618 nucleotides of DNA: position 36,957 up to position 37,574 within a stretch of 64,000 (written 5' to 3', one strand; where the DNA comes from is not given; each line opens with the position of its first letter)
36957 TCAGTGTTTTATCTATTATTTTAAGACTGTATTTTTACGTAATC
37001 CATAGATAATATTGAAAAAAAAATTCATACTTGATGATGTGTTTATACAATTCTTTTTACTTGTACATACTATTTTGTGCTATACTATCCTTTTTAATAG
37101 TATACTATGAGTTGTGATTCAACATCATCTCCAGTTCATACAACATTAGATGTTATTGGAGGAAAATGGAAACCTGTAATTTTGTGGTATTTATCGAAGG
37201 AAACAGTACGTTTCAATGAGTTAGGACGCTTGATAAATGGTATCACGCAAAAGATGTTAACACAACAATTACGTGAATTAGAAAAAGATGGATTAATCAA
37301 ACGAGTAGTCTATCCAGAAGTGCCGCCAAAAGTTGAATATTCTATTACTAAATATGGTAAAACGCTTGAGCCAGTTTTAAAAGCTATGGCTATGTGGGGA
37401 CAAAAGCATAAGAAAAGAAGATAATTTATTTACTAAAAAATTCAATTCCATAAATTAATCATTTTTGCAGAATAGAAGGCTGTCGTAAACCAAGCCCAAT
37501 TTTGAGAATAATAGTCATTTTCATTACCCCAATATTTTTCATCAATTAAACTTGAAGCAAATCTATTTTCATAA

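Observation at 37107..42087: Exopolysaccharide module: processive QxxRW GT2 synthase plus a GT-C::GH8 fusion protein, next to an HxlR regulator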

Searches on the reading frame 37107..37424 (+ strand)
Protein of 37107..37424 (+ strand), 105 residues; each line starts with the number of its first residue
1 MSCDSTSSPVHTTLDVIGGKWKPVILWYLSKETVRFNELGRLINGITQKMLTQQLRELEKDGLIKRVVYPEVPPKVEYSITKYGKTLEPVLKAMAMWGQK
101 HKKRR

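Call 3: search_protein_families(library=pfam, proteins=[window:37107-37424:+], max_evalue=0.1)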
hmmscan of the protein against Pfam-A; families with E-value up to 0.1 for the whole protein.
window:37107-37424:+ (105 aa): 5 families
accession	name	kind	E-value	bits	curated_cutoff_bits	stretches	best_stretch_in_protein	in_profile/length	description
PF01638.23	HxlR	-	9.7e-35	118.8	20.8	1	16-104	1-89/91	HxlR-like helix-turn-helix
PF13601.12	HTH_34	-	0.0047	17.5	27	1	25-86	5-67/80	Winged helix DNA-binding domain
PF01047.28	MarR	-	0.0096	16.2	24.6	1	45-66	28-49/59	MarR family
PF12840.13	HTH_20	-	0.013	15.9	27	1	25-67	9-51/51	Helix-turn-helix domain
PF03551.20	PadR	-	0.014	15.8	27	1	53-86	36-71/75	Transcriptional regulator PadR-like family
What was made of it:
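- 37107..37424 (+): HxlR-family regulator. It is a convergent neighbour and not part of the module. HxlR 118.8 bits (call 3).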

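Call 4: search_protein_families(library=ncbifam, proteins=[window:37107-37424:+], max_evalue=0.1)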
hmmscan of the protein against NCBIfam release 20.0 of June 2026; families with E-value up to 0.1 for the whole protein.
window:37107-37424:+ (105 aa): 7 families
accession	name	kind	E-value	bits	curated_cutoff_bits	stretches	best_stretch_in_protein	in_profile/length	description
NF047364.1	redox_TF_RrpB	exception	2.7e-29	101.5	175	1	7-103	4-105/105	MarR family transcription factor RrpB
NF047367.1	redox_TF_RrpA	exception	3.4e-28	97.9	185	1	3-102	1-101/101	MarR family transcription factor RrpA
NF053602.1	Phr_regulator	exception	0.0017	18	320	1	13-93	5-85/191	heat shock transcription regulator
NF033788.1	HTH_metalloreg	subfamily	0.011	15.5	55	1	24-66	15-57/77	metalloregulator ArsR/SmtB family transcription factor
NF053660.1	ORF80_fam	equivalog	0.012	15.4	95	1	24-66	6-48/70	ORF80 family leucine zipper DNA-binding protein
NF041423.1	MobC_subf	subfamily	0.042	13.1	200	1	24-84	20-82/240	MobC family replication-relaxation protein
NF053755.1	MsvR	equivalog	0.078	12.6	220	0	13-71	6-63/236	transcriptional factor MsvR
